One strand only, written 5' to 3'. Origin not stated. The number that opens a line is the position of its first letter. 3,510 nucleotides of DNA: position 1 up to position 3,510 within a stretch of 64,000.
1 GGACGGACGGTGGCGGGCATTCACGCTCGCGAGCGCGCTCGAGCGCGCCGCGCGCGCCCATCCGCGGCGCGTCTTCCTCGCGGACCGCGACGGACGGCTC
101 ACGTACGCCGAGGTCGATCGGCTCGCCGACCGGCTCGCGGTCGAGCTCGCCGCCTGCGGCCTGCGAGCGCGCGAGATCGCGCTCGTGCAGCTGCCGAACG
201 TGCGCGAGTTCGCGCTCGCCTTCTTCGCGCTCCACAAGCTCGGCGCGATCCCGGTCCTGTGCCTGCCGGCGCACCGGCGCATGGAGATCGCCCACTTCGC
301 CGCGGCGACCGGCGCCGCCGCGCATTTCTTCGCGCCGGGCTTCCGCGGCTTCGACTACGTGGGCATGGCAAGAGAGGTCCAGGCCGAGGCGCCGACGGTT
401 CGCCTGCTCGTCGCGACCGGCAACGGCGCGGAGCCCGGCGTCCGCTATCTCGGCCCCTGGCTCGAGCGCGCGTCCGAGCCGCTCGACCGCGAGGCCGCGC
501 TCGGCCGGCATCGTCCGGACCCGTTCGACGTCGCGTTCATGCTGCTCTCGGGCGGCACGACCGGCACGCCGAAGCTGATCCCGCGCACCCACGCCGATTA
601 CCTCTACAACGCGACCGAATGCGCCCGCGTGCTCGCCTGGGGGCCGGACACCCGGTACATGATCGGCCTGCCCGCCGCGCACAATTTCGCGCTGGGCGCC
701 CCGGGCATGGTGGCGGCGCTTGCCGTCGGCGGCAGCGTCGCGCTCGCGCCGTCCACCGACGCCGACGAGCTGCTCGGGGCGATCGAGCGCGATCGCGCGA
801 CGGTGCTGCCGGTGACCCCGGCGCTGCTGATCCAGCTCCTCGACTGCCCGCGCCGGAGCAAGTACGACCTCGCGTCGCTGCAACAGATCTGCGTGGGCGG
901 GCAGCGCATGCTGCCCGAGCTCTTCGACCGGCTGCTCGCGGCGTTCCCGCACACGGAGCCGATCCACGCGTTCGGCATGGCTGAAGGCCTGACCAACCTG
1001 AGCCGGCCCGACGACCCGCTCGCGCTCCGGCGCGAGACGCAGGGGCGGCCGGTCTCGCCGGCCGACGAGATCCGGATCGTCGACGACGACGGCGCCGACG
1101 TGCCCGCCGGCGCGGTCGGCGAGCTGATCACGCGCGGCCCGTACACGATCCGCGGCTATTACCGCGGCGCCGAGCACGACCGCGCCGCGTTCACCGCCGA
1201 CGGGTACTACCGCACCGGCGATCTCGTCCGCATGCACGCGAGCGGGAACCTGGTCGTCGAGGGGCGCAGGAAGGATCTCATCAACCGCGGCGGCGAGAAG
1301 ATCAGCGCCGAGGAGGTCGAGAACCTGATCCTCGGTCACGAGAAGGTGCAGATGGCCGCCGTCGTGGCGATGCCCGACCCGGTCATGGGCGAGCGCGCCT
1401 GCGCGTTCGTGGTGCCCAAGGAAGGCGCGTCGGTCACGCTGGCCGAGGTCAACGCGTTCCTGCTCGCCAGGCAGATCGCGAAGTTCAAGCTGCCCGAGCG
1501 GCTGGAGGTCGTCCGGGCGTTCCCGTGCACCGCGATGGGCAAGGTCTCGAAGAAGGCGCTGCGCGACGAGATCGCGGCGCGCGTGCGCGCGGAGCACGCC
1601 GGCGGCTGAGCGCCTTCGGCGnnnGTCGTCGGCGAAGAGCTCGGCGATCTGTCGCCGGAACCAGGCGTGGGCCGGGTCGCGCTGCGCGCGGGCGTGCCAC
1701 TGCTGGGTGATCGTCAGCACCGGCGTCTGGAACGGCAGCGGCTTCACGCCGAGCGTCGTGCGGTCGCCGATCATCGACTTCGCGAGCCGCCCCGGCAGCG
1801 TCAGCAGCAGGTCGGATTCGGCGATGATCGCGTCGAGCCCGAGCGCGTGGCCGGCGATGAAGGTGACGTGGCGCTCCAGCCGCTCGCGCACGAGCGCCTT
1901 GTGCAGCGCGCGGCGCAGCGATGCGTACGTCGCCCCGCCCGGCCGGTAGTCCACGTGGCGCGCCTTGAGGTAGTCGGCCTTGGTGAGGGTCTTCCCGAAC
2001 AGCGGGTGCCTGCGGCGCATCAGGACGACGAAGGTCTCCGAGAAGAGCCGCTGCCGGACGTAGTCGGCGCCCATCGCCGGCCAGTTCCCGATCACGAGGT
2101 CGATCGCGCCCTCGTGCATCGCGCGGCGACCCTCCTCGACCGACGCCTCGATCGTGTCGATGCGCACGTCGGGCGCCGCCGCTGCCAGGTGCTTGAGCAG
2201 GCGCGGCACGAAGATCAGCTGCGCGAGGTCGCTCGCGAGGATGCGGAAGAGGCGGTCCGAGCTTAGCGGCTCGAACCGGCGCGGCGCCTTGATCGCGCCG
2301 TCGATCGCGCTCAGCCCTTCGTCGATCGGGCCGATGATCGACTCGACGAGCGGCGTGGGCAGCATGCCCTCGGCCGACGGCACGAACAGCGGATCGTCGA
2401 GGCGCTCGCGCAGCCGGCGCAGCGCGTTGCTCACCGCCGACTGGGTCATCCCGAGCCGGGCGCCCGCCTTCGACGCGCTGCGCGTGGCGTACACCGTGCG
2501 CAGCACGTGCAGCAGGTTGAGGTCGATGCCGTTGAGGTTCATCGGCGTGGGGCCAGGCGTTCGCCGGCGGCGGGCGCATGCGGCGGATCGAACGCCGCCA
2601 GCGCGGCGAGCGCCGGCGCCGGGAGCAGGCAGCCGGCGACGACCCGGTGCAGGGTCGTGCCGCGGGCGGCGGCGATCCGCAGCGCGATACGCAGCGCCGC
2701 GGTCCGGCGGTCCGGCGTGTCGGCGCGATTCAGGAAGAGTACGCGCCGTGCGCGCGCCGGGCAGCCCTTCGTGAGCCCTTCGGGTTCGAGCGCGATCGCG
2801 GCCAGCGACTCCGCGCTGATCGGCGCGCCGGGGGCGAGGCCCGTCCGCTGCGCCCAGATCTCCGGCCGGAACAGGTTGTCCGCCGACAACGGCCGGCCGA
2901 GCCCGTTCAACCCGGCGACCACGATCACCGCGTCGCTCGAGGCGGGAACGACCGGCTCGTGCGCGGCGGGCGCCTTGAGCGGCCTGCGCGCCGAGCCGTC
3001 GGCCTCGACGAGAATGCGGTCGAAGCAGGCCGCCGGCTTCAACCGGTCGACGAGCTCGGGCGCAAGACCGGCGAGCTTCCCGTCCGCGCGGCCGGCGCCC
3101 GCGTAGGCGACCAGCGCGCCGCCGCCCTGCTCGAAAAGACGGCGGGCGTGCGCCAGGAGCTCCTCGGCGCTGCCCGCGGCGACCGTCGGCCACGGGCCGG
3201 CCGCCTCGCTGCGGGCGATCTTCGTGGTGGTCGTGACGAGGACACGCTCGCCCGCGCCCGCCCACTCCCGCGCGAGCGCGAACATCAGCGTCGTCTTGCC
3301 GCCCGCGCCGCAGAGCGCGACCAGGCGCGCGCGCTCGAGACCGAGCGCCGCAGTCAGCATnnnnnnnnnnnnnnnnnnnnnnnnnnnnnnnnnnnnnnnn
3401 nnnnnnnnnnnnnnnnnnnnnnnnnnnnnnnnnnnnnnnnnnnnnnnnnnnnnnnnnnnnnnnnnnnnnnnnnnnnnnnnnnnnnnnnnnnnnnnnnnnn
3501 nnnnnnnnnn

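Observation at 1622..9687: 4-hydroxybenzoyl-CoA-reductase-like Mo enzyme and CoA ligase linked to yqeB-yqeC, the markers of selenium-dependent Mo hydroxylases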

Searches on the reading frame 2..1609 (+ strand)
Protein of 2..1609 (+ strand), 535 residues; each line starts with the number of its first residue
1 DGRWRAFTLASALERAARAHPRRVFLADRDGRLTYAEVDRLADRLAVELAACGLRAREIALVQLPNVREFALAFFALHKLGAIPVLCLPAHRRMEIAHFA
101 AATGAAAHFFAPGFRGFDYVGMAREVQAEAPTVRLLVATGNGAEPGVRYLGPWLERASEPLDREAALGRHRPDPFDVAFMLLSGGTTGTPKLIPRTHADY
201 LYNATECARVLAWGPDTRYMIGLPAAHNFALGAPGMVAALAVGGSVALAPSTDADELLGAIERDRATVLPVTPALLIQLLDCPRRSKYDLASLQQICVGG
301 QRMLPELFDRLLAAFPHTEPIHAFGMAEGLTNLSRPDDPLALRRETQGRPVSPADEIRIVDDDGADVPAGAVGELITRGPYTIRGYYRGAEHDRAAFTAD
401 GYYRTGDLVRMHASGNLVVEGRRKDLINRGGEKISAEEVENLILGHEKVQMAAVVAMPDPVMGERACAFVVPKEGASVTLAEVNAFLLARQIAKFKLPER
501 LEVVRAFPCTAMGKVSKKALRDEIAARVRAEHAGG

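Call 6: search_protein_families(library=ncbifam, proteins=[window:2-1609:+], max_evalue=0.00001)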
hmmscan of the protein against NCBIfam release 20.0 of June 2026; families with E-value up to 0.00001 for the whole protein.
window:2-1609:+ (535 aa): 99 families (the best 25 are shown)
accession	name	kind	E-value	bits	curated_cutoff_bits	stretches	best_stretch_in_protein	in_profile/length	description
TIGR02275.1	DHB_AMP_lig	equivalog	2.1e-151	504.8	723.55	1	2-521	18-526/526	(2,3-dihydroxybenzoyl)adenylate synthase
NF008192.1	PRK10946.1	equivalog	1.3e-137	459.4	783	1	2-527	19-532/534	(2,3-dihydroxybenzoyl)adenylate synthase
NF004837.0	PRK06187.1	subfamily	5.8e-93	311.9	476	1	7-527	8-525/531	long-chain-fatty-acid--CoA ligase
NF004758.0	PRK06087.1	equivalog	8.2e-84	281.9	736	1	2-532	19-543/548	medium-chain fatty-acid--CoA ligase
NF009233.0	PRK12583.1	subfamily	2.7e-79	267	832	1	8-529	19-555/558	fatty acid CoA ligase family protein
TIGR03208.1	cyc_hxne_CoA_lg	equivalog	3.8e-77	260.2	792.3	1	2-521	17-537/538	cyclohexanecarboxylate-CoA ligase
NF005801.1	PRK07656.1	equivalog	1.1e-76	258.5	657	1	8-521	2-500/500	FadD3 family acyl-CoA ligase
NF006182.0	PRK08316.1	subfamily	3e-76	257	663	1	5-526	9-519/523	fatty acyl-CoA synthetase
NF004814.0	PRK06164.1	equivalog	4.4e-68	230.2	677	1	6-532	9-538/540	acyl-CoA synthetase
NF004511.1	PRK05852.1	equivalog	1.3e-66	225.3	650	1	10-523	2-503/505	FadD7 family fatty acid--CoA ligase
NF005714.0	PRK07529.1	subfamily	3.2e-60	204.2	632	1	27-530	58-582/640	acyl-CoA synthetase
NF005702.0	PRK07514.1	subfamily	3.8e-60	203.7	558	1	9-526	5-502/506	malonyl-CoA synthase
NF004797.0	PRK06145.1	equivalog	4.3e-60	203.5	850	1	8-525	3-496/499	acyl-CoA synthetase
NF004822.0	PRK06178.1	equivalog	2.1e-59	201.6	782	1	8-525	38-568/571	acyl-CoA synthetase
NF004114.0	PRK05605.1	equivalog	2.4e-59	201.1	766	2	166-527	212-572/575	long-chain-fatty-acid--CoA ligase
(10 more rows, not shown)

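Call 7: search_protein_families(library=pfam, proteins=[window:2-1609:+], max_evalue=0.00001)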
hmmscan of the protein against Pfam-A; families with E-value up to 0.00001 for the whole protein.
window:2-1609:+ (535 aa): 2 families
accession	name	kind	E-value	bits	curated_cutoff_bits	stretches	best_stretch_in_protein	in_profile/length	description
PF00501.34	AMP-binding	-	7.2e-68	229.6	29.9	1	13-387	1-384/384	AMP-binding enzyme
PF13193.12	AMP-binding_C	-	7.9e-16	59.2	24.5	1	438-514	1-76/76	AMP-binding enzyme C-terminal domain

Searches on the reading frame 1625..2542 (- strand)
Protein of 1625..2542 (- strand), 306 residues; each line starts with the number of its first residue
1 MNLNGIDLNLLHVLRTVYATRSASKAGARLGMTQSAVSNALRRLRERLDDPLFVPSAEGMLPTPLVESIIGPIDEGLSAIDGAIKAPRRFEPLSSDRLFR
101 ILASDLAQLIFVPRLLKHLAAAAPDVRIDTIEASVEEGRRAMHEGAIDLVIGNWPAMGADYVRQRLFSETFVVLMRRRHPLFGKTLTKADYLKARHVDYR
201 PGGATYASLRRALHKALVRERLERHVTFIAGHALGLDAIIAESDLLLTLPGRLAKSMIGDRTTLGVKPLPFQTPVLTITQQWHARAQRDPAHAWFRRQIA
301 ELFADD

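Call 6: search_protein_families(library=ncbifam, proteins=[window:1625-2542:-], max_evalue=0.00001)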
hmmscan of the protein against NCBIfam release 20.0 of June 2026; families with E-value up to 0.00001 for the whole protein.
window:1625-2542:- (306 aa): 22 families
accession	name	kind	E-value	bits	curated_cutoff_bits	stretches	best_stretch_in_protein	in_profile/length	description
NF050187.1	TransRegBsrAPseudo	equivalog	4.5e-58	196.7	480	1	2-301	4-297/298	LysR family transcriptional regulator BsrA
NF007063.1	PRK09508.1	equivalog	2e-34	119.3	262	1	2-302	11-304/307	transcriptional regulator LeuO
NF045905.1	TransRegLelALeg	equivalog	4.1e-30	105.1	500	1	2-301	3-299/305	LysR family transcriptional regulator LelA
NF047710.1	TransRegCitRGProt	equivalog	8.1e-25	87.7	400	1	2-257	6-255/295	DNA-binding transcriptional repressor CitR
NF008554.1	PRK11482.1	equivalog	8.2e-25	87.4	277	1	3-255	26-269/317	YbeF family transcriptional regulator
NF007581.0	PRK10216.1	equivalog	4.6e-19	68.6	314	1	3-304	5-316/319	HTH-type transcriptional regulator YidZ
TIGR02424.1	TF_pcaQ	equivalog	4.4e-14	52.1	303.8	1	11-203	8-201/300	pca operon transcription factor PcaQ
NF045990.1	TransRegCbbRRhodb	equivalog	2.2e-11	43.4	450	1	2-200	2-200/304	LysR family regulator CbbR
NF040786.1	LysR_Sec_metab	equivalog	2.4e-11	43.2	250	1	6-217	1-214/298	selenium metabolism-associated LysR family transcriptional regulator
TIGR03418.1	chol_sulf_TF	equivalog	4.2e-10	39.1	324.8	1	7-159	2-152/291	choline sulfate utilization transcriptional regulator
NF053705.1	TransRegGltCGpos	equivalog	7.5e-09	35.2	350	1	22-194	17-189/300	glutamate biosynthesis transcriptional regulator GltC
NF045775.1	acetoin_reg_AlsR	exception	4.2e-08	33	430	1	14-187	9-181/290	acetoin biosynthesis transcriptional regulator AlsR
NF008416.0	PRK11242.1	equivalog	6.3e-08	32.3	277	1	17-195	12-190/300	transcriptional regulator CynR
NF008352.0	PRK11139.1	subfamily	1.1e-07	31.3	288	1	20-175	20-169/305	transcriptional regulator GcvA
NF040889.1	trans_reg_YeiE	equivalog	1.4e-07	31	480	1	6-218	3-210/288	DNA-binding transcriptional regulator YeiE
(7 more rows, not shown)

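Call 7: search_protein_families(library=pfam, proteins=[window:1625-2542:-], max_evalue=0.00001)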
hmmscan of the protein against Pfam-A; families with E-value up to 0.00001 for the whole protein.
window:1625-2542:- (306 aa): 2 families
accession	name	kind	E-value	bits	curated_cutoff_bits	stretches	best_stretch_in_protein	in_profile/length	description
PF03466.25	LysR_substrate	-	4.7e-23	82.1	28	1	98-303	7-208/209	LysR substrate binding domain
PF00126.33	HTH_1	-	4e-15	56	26.6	1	8-64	1-57/60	Bacterial regulatory helix-turn-helix protein, lysR family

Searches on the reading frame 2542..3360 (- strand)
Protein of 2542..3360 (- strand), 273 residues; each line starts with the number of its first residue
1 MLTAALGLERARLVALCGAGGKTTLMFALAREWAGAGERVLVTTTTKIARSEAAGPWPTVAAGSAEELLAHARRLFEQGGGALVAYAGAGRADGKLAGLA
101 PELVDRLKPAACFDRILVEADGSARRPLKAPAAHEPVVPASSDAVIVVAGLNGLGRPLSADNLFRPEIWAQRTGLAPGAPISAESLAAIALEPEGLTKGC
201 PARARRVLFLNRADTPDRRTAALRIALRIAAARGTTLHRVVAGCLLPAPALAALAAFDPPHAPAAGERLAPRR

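Call 6: search_protein_families(library=ncbifam, proteins=[window:2542-3360:-], max_evalue=0.00001)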
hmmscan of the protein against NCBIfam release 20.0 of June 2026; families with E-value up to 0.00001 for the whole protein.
window:2542-3360:- (273 aa): 1 family
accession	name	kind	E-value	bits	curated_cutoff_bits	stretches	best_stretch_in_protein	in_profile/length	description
TIGR03172.2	TIGR03172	equivalog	2.1e-53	181.3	73.05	1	14-230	2-207/209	selenium cofactor biosynthesis protein YqeC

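Call 7: search_protein_families(library=pfam, proteins=[window:2542-3360:-], max_evalue=0.00001)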
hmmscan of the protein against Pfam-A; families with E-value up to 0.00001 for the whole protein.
window:2542-3360:- (273 aa): 1 family
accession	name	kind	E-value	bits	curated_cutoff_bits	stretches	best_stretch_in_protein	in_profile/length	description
PF19842.5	YqeC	-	2.2e-40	138.6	27.6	1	14-167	1-145/145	YqeC protein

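Call 59: search_solved_structures(query=window:2542-3360:-, max_evalue=0.01)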
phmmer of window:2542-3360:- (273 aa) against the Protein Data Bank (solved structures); distinct sequences matched with E-value up to 0.01: 2.
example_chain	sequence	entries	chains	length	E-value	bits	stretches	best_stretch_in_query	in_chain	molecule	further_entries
4hh3_A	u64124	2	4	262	0.0037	20.2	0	17-83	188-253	Transcriptional regulator, PpsR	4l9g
4hh2_A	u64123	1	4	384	0.0043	20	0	17-123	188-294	Transcriptional regulator, PpsR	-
